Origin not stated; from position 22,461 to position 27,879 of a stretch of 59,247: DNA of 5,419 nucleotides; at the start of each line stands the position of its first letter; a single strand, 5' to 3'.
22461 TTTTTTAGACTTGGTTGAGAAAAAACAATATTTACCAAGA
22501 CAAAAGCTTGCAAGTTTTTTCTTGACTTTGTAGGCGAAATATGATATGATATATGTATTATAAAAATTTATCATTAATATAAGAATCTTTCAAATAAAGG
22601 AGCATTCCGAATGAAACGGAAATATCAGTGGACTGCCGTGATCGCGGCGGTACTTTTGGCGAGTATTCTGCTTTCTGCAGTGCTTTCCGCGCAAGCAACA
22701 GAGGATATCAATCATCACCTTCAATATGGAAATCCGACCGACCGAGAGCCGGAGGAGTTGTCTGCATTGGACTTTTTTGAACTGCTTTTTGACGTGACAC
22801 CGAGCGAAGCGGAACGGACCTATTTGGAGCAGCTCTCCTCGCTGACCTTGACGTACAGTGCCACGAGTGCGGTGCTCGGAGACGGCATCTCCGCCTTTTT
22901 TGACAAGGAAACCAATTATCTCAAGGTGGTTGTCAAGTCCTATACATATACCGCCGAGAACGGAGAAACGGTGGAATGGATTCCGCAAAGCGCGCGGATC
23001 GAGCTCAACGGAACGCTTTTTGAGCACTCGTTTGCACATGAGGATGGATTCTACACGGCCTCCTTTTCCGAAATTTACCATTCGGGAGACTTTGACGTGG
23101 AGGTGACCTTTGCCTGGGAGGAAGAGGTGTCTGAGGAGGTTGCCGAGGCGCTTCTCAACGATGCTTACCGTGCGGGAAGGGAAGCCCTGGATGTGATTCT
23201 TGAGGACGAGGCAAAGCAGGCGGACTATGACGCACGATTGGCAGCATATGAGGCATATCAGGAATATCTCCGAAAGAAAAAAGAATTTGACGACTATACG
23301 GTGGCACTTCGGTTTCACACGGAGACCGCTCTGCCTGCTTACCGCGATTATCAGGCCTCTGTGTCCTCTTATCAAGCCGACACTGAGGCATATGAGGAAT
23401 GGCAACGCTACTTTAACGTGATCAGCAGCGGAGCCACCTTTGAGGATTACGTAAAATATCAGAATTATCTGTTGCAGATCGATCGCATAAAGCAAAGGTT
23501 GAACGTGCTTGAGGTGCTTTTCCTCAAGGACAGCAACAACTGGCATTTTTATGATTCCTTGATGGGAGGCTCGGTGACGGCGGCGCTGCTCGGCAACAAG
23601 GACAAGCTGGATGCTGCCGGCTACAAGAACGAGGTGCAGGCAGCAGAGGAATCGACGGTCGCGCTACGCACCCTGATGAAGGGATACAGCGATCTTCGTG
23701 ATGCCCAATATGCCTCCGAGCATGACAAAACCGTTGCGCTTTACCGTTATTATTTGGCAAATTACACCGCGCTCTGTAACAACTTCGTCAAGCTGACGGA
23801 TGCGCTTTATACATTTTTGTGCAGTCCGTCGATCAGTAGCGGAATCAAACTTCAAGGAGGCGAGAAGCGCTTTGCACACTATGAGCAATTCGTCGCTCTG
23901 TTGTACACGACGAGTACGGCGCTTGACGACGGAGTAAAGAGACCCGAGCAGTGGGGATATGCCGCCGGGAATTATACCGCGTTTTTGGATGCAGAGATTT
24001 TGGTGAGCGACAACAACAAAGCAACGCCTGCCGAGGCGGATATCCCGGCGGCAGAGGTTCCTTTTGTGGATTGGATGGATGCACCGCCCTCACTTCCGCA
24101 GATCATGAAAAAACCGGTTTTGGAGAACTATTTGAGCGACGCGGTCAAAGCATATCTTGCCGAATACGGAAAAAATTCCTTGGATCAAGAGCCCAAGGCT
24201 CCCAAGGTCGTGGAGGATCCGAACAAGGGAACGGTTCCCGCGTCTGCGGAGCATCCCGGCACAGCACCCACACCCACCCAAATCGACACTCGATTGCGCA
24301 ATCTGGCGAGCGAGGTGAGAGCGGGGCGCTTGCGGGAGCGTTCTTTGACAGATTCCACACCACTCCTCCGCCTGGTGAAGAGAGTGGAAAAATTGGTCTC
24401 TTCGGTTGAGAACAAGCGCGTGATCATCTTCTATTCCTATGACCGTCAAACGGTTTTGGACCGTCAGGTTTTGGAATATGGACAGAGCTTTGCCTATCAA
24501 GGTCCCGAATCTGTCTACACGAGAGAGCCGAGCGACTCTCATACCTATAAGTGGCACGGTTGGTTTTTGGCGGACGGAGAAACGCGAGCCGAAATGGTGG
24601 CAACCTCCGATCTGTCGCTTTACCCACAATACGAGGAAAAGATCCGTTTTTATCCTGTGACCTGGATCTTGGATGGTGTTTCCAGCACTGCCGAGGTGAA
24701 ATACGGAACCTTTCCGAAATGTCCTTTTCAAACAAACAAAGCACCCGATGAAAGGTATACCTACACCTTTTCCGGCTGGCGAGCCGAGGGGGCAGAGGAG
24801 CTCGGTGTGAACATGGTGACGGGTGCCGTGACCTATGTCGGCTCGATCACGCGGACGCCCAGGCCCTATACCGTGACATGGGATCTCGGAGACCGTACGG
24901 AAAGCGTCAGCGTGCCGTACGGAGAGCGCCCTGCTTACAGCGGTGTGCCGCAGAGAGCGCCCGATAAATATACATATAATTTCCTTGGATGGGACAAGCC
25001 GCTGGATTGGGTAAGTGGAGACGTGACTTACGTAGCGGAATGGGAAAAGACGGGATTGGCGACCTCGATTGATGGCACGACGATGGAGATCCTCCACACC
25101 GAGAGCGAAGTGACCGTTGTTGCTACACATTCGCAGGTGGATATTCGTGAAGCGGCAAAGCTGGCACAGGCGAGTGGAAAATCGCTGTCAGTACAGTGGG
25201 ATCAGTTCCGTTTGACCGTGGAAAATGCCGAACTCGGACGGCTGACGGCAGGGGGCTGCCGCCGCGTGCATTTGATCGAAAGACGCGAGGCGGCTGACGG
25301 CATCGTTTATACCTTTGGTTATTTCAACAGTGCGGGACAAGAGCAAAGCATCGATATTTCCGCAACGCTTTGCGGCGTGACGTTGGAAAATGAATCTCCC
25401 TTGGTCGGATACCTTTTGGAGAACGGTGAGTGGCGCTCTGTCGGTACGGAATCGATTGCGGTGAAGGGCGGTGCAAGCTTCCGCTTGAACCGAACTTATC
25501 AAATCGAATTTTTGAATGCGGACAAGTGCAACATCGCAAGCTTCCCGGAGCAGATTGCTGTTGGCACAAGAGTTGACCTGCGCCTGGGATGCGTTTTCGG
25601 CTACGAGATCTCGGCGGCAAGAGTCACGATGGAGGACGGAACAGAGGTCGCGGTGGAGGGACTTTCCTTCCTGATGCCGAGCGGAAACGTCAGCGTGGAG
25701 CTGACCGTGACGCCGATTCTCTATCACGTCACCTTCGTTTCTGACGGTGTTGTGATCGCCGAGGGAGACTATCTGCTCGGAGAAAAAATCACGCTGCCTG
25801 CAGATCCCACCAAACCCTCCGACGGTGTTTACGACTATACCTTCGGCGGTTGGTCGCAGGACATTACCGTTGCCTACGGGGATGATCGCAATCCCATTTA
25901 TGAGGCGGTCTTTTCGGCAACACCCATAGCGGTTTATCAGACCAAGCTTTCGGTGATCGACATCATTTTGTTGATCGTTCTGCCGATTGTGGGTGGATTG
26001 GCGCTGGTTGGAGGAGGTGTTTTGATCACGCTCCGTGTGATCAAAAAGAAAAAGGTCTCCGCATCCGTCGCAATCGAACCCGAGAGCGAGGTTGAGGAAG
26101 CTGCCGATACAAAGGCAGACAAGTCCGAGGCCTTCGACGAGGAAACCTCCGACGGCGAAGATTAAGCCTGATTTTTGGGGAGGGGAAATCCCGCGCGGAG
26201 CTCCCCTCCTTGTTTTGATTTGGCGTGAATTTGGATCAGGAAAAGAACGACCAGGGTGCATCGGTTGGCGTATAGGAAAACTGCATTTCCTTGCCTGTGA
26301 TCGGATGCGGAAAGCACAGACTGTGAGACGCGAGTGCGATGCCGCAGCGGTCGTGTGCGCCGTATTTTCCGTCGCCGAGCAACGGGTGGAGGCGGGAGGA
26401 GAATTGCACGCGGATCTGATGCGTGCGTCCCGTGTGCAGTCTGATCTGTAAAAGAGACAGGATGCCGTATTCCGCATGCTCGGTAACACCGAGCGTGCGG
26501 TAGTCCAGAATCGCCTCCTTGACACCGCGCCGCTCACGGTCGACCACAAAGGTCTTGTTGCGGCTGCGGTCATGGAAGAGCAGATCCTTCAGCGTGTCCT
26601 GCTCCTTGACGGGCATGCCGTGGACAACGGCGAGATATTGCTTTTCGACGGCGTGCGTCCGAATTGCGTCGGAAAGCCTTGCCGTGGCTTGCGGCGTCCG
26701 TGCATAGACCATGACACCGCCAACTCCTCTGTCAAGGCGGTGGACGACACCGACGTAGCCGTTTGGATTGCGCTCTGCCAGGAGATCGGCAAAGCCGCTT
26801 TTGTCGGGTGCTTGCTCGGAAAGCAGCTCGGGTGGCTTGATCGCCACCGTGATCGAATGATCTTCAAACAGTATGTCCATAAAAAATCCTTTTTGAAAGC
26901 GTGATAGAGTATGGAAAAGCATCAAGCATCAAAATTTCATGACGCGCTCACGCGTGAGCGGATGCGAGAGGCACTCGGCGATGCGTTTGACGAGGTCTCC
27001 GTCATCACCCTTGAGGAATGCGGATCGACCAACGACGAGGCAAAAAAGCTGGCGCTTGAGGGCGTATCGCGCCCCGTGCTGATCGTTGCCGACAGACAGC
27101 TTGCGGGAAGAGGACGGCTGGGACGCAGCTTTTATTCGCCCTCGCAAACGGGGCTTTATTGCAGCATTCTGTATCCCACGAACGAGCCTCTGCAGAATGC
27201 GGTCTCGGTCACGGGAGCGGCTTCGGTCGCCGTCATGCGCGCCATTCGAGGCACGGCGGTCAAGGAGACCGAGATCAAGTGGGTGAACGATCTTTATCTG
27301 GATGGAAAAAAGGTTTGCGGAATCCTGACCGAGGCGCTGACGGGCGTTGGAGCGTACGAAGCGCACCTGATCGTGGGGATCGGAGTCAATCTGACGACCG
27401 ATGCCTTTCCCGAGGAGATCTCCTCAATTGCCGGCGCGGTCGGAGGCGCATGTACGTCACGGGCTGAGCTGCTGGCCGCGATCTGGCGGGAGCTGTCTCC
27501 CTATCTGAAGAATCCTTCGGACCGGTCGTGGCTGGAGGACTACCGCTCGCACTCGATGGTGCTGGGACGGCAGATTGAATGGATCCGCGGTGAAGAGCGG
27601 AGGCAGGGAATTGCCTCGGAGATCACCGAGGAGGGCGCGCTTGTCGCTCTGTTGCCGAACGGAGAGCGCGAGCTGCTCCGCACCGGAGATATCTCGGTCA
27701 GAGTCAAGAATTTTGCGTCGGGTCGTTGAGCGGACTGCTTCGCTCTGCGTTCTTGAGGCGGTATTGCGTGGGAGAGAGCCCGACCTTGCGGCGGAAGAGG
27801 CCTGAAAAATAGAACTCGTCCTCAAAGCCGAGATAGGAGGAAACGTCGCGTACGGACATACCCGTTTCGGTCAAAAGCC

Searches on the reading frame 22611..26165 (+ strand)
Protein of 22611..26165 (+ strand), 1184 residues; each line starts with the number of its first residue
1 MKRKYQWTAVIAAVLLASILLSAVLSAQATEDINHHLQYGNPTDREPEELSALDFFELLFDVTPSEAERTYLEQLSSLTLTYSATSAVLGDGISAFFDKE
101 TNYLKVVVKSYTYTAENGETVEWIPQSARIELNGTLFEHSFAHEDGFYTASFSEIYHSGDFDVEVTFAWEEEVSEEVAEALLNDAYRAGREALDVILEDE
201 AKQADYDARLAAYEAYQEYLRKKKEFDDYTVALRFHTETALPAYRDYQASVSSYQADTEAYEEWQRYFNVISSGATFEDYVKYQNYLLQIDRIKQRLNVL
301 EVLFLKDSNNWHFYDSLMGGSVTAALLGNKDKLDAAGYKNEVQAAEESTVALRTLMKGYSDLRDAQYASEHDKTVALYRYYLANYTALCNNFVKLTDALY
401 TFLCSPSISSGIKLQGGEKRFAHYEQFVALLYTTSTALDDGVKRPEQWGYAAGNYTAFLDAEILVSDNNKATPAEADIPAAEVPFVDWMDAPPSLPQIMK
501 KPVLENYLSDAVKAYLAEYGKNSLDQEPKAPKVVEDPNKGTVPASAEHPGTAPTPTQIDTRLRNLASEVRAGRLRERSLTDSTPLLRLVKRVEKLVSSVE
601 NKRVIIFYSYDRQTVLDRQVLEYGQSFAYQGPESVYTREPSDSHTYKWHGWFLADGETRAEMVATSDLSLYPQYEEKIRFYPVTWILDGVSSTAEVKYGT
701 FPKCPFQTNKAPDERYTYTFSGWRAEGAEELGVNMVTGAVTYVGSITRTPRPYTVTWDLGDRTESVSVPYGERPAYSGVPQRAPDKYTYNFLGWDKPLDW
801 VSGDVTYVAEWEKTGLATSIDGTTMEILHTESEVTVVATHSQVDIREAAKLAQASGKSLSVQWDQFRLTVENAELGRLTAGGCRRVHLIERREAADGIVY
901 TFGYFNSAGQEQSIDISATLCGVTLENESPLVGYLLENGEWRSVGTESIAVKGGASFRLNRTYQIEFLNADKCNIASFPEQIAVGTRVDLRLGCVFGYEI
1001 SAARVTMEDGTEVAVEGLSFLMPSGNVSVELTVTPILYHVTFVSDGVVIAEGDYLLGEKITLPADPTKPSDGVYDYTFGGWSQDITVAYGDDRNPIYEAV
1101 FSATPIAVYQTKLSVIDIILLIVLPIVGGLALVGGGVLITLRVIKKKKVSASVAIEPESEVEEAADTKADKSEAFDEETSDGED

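Call 10: search_protein_families(library=pfam, proteins=[window:22611-26165:+])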
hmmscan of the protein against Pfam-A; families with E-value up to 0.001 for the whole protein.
window:22611-26165:+ (1184 aa): 1 family
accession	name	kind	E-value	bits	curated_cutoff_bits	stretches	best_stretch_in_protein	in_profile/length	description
PF09479.16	Flg_new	-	1.5e-08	35.1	27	1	1038-1085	1-42/65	Listeria-Bacteroides repeat domain (List_Bact_rpt)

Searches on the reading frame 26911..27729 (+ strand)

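Call 10: search_protein_families(library=pfam, proteins=[window:26911-27729:+])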
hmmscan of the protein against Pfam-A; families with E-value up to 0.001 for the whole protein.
window:26911-27729:+ (272 aa): 2 families
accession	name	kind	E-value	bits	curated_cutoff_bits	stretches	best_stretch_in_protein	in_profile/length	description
PF03099.24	BPL_LplA_LipB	-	2.7e-17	63.3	21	1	40-160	8-133/133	Biotin/lipoate A/B protein ligase family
PF02237.23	BPL_C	-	9.6e-05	22.7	21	1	218-264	2-48/48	Biotin protein ligase C terminal domain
